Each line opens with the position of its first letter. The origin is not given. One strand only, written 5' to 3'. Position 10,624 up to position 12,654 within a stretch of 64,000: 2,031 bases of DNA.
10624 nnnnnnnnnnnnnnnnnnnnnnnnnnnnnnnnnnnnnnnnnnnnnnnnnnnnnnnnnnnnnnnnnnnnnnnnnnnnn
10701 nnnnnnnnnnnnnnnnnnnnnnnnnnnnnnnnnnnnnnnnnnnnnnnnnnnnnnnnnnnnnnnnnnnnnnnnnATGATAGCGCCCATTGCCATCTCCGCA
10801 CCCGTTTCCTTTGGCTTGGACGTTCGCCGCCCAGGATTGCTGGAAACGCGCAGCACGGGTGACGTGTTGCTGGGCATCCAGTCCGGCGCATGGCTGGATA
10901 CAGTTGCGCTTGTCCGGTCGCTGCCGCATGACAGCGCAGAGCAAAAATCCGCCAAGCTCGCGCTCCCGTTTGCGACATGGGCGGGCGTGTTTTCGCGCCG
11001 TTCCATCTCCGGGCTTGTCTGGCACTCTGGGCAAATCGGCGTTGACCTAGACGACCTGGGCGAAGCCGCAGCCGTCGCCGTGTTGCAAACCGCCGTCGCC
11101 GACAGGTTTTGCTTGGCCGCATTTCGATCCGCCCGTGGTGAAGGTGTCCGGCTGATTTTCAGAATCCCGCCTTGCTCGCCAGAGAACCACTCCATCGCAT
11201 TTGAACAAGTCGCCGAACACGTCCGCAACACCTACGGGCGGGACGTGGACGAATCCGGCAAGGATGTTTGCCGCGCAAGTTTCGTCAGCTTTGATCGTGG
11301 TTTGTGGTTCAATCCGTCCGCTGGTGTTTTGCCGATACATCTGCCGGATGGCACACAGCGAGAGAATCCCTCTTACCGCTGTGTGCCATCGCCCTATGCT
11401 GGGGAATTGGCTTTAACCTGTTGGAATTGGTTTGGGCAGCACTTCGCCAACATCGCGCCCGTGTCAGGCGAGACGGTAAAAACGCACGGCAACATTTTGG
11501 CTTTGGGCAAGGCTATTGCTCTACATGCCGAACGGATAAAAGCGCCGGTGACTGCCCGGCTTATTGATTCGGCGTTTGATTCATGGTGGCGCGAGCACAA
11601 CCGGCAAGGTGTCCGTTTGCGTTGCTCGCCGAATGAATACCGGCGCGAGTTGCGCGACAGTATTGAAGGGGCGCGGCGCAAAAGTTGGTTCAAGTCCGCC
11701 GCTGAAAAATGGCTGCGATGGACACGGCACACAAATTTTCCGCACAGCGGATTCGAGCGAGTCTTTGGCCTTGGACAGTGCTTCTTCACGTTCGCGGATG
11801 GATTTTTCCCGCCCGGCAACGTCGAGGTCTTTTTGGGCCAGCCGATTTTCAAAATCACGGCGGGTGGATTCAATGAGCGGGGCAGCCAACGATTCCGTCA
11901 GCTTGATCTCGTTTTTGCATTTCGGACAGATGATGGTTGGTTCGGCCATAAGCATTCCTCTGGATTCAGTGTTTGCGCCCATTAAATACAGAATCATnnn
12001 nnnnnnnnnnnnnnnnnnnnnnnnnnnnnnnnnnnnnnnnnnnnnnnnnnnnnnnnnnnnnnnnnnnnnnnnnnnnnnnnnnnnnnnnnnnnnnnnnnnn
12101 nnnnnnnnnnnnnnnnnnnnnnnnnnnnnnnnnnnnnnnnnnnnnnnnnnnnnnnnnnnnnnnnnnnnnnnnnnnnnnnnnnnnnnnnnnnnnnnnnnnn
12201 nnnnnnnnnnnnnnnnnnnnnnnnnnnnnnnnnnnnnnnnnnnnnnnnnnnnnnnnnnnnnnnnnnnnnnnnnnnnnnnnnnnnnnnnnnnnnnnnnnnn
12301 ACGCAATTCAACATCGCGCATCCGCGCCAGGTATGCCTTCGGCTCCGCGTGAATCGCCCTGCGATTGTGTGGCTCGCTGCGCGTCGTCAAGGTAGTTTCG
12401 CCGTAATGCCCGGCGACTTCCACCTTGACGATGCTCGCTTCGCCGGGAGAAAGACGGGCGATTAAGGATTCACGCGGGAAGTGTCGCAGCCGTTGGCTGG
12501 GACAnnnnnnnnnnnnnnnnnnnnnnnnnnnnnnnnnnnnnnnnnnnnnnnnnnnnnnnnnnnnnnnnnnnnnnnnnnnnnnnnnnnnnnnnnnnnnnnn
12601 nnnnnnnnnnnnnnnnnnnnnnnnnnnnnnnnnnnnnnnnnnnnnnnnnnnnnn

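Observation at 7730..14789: About 7 kb integrase/Xis/primase element in tRNA-Gln, resembling a phage satellite or small mobilizable island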

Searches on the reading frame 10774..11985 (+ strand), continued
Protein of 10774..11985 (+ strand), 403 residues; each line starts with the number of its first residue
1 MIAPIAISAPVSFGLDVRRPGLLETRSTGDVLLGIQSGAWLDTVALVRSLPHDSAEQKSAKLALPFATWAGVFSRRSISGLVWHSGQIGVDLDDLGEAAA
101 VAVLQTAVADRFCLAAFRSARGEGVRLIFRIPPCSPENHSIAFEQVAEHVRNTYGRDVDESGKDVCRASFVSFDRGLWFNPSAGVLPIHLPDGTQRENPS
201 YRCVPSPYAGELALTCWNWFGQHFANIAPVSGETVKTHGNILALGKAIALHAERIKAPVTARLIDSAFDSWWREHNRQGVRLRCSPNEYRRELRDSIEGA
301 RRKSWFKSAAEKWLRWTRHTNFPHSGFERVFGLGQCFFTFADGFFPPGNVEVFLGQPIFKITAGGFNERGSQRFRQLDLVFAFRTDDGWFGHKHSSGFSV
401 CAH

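Call 46: search_protein_families(library=phrogs, proteins=[L122:7197-7619:+, L122:7595-9019:+, L122:9047-10249:+, L122:10182-11042:+, L126:4505-4942:+, L126:4926-6344:+, L126:8631-9860:+, L126:6856-7803:-, L108:10856-13360:+], max_evalue=0.01)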
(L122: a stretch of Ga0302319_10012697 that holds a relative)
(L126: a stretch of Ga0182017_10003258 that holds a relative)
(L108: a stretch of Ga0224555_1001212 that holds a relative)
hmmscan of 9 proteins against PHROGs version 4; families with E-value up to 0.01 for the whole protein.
L122:7197-7619:+ (140 aa): 2 families
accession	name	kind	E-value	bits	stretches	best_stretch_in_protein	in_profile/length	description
phrog_26239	-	unknown function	4.7e-07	31.3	1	27-88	18-90/146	-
phrog_4114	-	unknown function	0.00027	21.9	1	29-51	9-31/123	-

L122:7595-9019:+ (474 aa): 2 families
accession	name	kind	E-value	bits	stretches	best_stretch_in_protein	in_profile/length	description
phrog_2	-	head and packaging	6.6e-21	75.7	1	21-421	261-593/807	terminase large subunit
phrog_5902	-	unknown function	2e-17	64.5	1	6-225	17-260/359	-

L122:9047-10249:+ (400 aa): 2 families
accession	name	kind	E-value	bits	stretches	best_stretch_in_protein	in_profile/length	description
phrog_328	-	head and packaging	0.00066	20.4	1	241-353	24-132/339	head maturation protease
phrog_5602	-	unknown function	0.0017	18.9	1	148-188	14-56/60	-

L122:10182-11042:+ (286 aa): 0 families

L126:4505-4942:+ (145 aa): 3 families
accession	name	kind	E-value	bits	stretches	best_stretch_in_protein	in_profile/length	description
phrog_4102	-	head and packaging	3.6e-10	41.3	1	3-116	7-127/166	terminase small subunit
phrog_1482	-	head and packaging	3.5e-07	30.9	1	2-110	6-124/147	terminase small subunit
phrog_4044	-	head and packaging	0.001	19.6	1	7-83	20-97/180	terminase small subunit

L126:4926-6344:+ (472 aa): 7 families
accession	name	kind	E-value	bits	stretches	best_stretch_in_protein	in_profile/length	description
phrog_979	-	head and packaging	1.2e-156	524.1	1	2-451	146-611/642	terminase large subunit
phrog_9526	-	head and packaging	6.8e-50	171.1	1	1-258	2-270/280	terminase large subunit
phrog_12171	-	head and packaging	2.2e-27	96.4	1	345-441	1-97/110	terminase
phrog_9453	-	head and packaging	7.5e-26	92.1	1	256-433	1-204/233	terminase large subunit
phrog_38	-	head and packaging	1.1e-19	71.6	1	260-449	520-713/760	terminase large subunit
phrog_2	-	head and packaging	2.5e-16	60.6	1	5-443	262-596/807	terminase large subunit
phrog_5573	-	head and packaging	1.3e-07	32.3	1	263-435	60-230/250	terminase large subunit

L126:8631-9860:+ (409 aa): 5 families
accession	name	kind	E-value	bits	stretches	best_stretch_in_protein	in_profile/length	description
phrog_9262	-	unknown function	2.2e-61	208.6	3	108-194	51-141/253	-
phrog_9049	-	unknown function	5.1e-56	189.6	3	100-193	3545-3637/4700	-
phrog_16592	-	unknown function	2.9e-24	86.1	3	249-370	156-266/974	-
phrog_5593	-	unknown function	0.00049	21.2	0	143-179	25-61/78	-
phrog_17670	-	unknown function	0.0044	17.6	0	334-355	23-45/74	-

L126:6856-7803:- (315 aa): 0 families

L108:10856-13360:+ (834 aa): 14 families
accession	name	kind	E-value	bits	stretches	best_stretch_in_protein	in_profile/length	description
phrog_701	-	head and packaging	5.5e-25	86.4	2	477-538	1166-1227/6136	virion structural protein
phrog_460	-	connector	9.1e-24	84.9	2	477-541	231-296/385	head closure Hc2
phrog_19630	-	head and packaging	1.9e-20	73.3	2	474-542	1159-1227/1266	virion structural protein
phrog_708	-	tail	1.1e-16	60.7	2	471-534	851-914/1383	baseplate wedge subunit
phrog_2885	-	tail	1.4e-15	55.7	2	630-699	1080-1150/4179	baseplate wedge subunit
phrog_3995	-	tail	3.1e-15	57.3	1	544-624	164-243/294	tail protein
phrog_22827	-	unknown function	2.1e-14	54.1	2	464-588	171-290/613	-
phrog_5342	-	tail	2.1e-12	45.8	2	465-541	2076-2163/3319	tail fiber protein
phrog_4406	-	head and packaging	3.5e-12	44.8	2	597-702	539-639/3231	virion structural protein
phrog_18802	-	head and packaging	5.9e-10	37.3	2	624-702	2861-2933/3007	virion structural protein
phrog_438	-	tail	1.9e-09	38.2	2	479-560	200-278/478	baseplate wedge subunit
phrog_4069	-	head and packaging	5.2e-08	34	1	508-581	41-112/116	Hoc-like head decoration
phrog_26934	-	unknown function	1.6e-06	27.5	2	463-568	165-263/998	-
phrog_1922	-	tail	0.00015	21.3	1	484-540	805-858/932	baseplate hub subunit and tail lysozyme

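Call 55: search_protein_families(library=pfam, proteins=[L123:4997-7087:+, L123:6889-9942:+, L133:6295-7476:+, L133:7452-8258:+, L133:8555-9307:+, L134:7938-8966:+, L138:14575-15882:-, L138:16491-17639:-], max_evalue=0.01)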
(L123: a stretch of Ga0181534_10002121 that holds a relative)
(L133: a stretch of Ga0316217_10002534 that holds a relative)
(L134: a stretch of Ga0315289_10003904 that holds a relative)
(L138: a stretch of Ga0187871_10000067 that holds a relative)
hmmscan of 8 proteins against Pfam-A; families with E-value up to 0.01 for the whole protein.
L123:4997-7087:+ (696 aa): 1 family
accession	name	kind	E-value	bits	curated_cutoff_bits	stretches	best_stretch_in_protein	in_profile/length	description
PF01555.25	N6_N4_Mtase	-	8.1e-48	163.7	26.7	1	155-406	1-213/221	DNA methylase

L123:6889-9942:+ (1017 aa): 2 families
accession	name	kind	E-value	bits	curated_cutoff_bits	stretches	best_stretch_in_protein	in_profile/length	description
PF04851.21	ResIII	-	1e-12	48.7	22.5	1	126-398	6-162/164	Type III restriction enzyme, res subunit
PF18766.7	SWI2_SNF2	-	0.004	17.3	26.7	0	314-448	110-206/221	SWI2/SNF2 ATPase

L133:6295-7476:+ (393 aa): 3 families
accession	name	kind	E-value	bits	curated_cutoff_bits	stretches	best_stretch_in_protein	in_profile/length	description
PF10123.14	Mu-like_Pro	-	9.7e-06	25.8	25.2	1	254-348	14-107/330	Mu-like prophage I protein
PF25206.1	DUF7836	-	0.0033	17.7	26.7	1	158-197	8-47/59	Domain of unknown function (DUF7836)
PF23548.1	Zn_ribbon_FGT1_2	-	0.007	16.4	27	0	181-192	21-32/35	FORGETTER1 second zinc ribbon domain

L133:7452-8258:+ (268 aa): 1 family
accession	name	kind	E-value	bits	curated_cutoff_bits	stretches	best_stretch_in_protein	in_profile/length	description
PF02163.28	Peptidase_M50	-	0.0067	16.2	27.2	0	25-145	8-106/221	Peptidase family M50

L133:8555-9307:+ (250 aa): 3 families
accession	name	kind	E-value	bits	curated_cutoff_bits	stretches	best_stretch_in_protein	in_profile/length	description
PF19762.4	DUF6249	-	0.00097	19.5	33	0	60-117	43-101/104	Domain of unknown function (DUF6249)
PF13567.11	DUF4131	-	0.0071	16.5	31.6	0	108-197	14-93/165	Domain of unknown function (DUF4131)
PF24441.1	DUF7560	-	0.0092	16.1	27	0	6-18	2-14/44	Family of unknown function (DUF7560)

L134:7938-8966:+ (342 aa): 0 families

L138:14575-15882:- (435 aa): 0 families

L138:16491-17639:- (382 aa): 0 families

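Call 85: search_protein_families(library=phrogs, proteins=[L138:14575-15882:-, L138:16491-17639:-, L138:18538-19431:-, L138:20139-21122:-, L138:17934-18446:-, L126:7699-8388:+, L126:10144-10641:+, L133:6295-7476:+, L133:7452-8258:+, L133:8555-9307:+], max_evalue=0.01)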
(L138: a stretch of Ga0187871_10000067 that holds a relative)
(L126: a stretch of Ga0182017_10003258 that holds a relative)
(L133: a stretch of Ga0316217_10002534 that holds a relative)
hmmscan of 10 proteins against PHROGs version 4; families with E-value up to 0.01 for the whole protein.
L138:14575-15882:- (435 aa): 0 families

L138:16491-17639:- (382 aa): 4 families
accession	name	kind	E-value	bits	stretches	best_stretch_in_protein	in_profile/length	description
phrog_22713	-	unknown function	1.3e-07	32.3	1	58-285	47-256/401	-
phrog_1589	-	unknown function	5.9e-06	26.6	1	45-141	7-103/563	-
phrog_5811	-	unknown function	4.4e-05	23.5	1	47-141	11-105/571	-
phrog_7388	-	unknown function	0.0025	17.9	1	45-219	7-193/455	-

L138:18538-19431:- (297 aa): 0 families

L138:20139-21122:- (327 aa): 0 families

L138:17934-18446:- (170 aa): 0 families

L126:7699-8388:+ (229 aa): 0 families

L126:10144-10641:+ (165 aa): 0 families

L133:6295-7476:+ (393 aa): 1 family
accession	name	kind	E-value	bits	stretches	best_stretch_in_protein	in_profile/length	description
phrog_328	-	head and packaging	1.7e-05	25.6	1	316-380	99-151/339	head maturation protease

L133:7452-8258:+ (268 aa): 0 families

L133:8555-9307:+ (250 aa): 1 family
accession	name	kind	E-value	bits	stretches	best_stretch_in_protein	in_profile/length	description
phrog_4852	-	unknown function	0.0076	16.9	0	7-52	11-52/194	-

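Call 88: find_related_loci(query=L126:4926-6344:+, collection=viral_contigs, flank=10000)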
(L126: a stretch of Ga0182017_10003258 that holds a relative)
Query L126:4926-6344:+ (472 aa) in viral_contigs; peptide patterns used: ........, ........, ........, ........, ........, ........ (x = any residue, [..] = any of these).
29 stretches matched a pattern; 26 encode a relative of the query (tblastn E <= 1e-3); 26 distinct loci.
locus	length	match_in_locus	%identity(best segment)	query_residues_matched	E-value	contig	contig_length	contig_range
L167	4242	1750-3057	80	1-436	0e+0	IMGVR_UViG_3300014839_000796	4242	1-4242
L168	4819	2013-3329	74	2-439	0e+0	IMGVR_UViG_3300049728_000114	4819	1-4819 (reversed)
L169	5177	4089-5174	73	2-362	3e-180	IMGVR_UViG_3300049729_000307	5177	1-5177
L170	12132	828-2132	54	7-438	2e-150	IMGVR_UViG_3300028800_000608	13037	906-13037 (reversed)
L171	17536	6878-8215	48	4-441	3e-134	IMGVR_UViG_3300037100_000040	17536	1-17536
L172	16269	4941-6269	49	9-441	3e-130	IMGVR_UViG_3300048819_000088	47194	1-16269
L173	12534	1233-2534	46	4-439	8e-123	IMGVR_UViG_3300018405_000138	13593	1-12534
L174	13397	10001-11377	44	4-440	2e-118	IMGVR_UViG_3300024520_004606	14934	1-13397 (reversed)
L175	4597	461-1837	44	4-440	8e-119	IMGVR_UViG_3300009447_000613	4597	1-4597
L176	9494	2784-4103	45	3-441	4e-114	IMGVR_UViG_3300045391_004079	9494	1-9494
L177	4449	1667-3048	43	4-440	2e-112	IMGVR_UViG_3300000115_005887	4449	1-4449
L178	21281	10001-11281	45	6-433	1e-111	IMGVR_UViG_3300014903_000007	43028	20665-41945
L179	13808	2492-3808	44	7-436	6e-111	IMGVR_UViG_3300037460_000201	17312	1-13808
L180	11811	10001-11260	48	39-445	1e-104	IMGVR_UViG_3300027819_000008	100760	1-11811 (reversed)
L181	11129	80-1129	47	90-441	1e-95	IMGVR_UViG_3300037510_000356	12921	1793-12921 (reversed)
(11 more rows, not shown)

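Call 89: find_related_loci(query=A1, collection=viral_contigs, flank=10000)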
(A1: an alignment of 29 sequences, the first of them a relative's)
Query A1 (398 aa) in viral_contigs; peptide patterns used: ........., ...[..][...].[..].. (x = any residue, [..] = any of these).
15 stretches matched a pattern, but none encodes a relative of the query by tblastn (E <= 1e-3).

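Call 91: search_solved_structures(query=A1, max_evalue=0.01, show_alignments=1)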
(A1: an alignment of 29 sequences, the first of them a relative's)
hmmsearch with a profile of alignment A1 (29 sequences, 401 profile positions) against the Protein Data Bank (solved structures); distinct sequences matched with E-value up to 0.01: 0.

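Call 92: search_dna_similar(query=window:10774-11808:+, collection=plasmids, mode=protein, max_evalue=0.001, max_rows=12)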
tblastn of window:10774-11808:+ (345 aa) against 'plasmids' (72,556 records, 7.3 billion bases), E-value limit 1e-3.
Records with a match: 2; places in all: 2; records where one place covers at least 80% of the query: 0.
Best place of each record, by identity: <60% 2.
By first word of the organism name: Bacteroides 1; Parabacteroides 1.
By predicted mobility (MOB-suite, as given by PLSDB): non-mobilizable 2.
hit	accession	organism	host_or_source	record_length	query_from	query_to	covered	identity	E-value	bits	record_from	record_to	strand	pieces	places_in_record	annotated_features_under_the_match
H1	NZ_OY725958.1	Bacteroides finegoldii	-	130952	15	191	51%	27.4%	5e-6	56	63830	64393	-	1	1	BT4734/BF3469 family protein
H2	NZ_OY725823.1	Parabacteroides distasonis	-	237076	65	182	34%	28.9%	2e-4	51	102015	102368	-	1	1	BT4734/BF3469 family protein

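Call 93: search_dna_similar(query=window:10774-11808:+, collection=phages, mode=protein, max_evalue=0.001, max_rows=12)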
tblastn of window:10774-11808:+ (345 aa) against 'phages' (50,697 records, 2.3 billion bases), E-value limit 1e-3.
Records with a match: 14; places in all: 14; records where one place covers at least 80% of the query: 0.
Best place of each record, by identity: <60% 14.
By first word of the organism name: Flavobacterium 5; Nonlabens 4; Bacteriophage 2; Cellulophaga 2; Caudoviricetes 1.
By host as written in the record: Flavobacterium sp. BAL314 5; Persicivirga sp. IMCC12024 4; - 3; Cellulophaga baltica NN016046 2.
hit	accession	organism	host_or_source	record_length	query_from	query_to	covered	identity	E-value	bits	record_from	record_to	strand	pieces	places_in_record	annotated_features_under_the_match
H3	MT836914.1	Bacteriophage sp.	human fecal samples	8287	15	273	75%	24.9%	2e-7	59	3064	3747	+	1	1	record has no annotation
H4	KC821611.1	Cellulophaga phage phi46:1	Cellulophaga baltica NN016046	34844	30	211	53%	30.6%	4e-13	76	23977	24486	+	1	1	virulence-associated protein E /helicase/ primase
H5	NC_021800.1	Cellulophaga phage phi46:1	Cellulophaga baltica NN016046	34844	30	211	53%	30.6%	4e-13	76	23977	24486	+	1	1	DNA primase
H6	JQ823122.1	Nonlabens phage P12024S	Persicivirga sp. IMCC12024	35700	35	200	48%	28.7%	3e-7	58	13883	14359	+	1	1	DNA primase domain protein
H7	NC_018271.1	Nonlabens phage P12024S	Persicivirga sp. IMCC12024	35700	35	200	48%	28.7%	3e-7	58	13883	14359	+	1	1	DNA primase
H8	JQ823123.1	Nonlabens phage P12024L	Persicivirga sp. IMCC12024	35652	35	200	48%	28.7%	3e-7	58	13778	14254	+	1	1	DNA primase domain protein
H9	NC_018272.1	Nonlabens phage P12024L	Persicivirga sp. IMCC12024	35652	35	200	48%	28.7%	3e-7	58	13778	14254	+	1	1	DNA primase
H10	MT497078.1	Flavobacterium phage vB_FspP_elemoE_10-3D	Flavobacterium sp. BAL314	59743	16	186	50%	27.2%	4e-8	61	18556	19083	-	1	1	DNA primase/helicase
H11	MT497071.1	Flavobacterium phage vB_FspP_elemoF_6-3D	Flavobacterium sp. BAL314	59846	16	186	50%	27.2%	4e-8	61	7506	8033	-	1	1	DNA primase/helicase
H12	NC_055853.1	Flavobacterium phage vB_FspP_elemoF_6-3D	Flavobacterium sp. BAL314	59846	16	186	50%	27.2%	4e-8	61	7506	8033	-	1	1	DNA primase/helicase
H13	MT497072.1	Flavobacterium phage vB_FspP_elemoE_6-9C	Flavobacterium sp. BAL314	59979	16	186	50%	27.2%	4e-8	61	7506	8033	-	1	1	DNA primase/helicase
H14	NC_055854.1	Flavobacterium phage vB_FspP_elemoE_6-9C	Flavobacterium sp. BAL314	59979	16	186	50%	27.2%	4e-8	61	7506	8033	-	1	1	DNA primase/helicase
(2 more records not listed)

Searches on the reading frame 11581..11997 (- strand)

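Call 7: search_protein_families(library=pfam, proteins=[window:11581-11997:-], max_evalue=0.01)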
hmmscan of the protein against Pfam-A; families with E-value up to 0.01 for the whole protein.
window:11581-11997:- (138 aa): 1 family
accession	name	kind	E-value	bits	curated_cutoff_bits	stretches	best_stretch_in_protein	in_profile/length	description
PF12072.13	RNase_Y_N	-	0.0091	15.9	32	0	46-83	66-117/201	RNase Y N-terminal region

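Call 8: search_protein_families(library=phrogs, proteins=[window:11581-11997:-], max_evalue=0.01)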
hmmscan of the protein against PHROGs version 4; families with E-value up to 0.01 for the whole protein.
window:11581-11997:- (138 aa): 0 families

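Call 9: search_protein_families(library=padloc, proteins=[window:11581-11997:-], max_evalue=0.01)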
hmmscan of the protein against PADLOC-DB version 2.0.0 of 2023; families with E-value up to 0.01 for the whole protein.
window:11581-11997:- (138 aa): 0 families

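Call 15: search_protein_families(library=ncbifam, proteins=[window:11581-11997:-], max_evalue=0.01)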
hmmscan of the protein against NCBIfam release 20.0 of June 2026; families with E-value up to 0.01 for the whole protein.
window:11581-11997:- (138 aa): 0 families

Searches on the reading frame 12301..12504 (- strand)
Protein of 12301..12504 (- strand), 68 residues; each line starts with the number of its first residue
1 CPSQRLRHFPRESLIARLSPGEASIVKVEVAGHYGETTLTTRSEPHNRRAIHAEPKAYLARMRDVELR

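Call 73: search_protein_families(library=pfam, proteins=[window:12301-12504:-], max_evalue=1)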
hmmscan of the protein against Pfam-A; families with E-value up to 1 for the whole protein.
seq(68 aa): 0 families
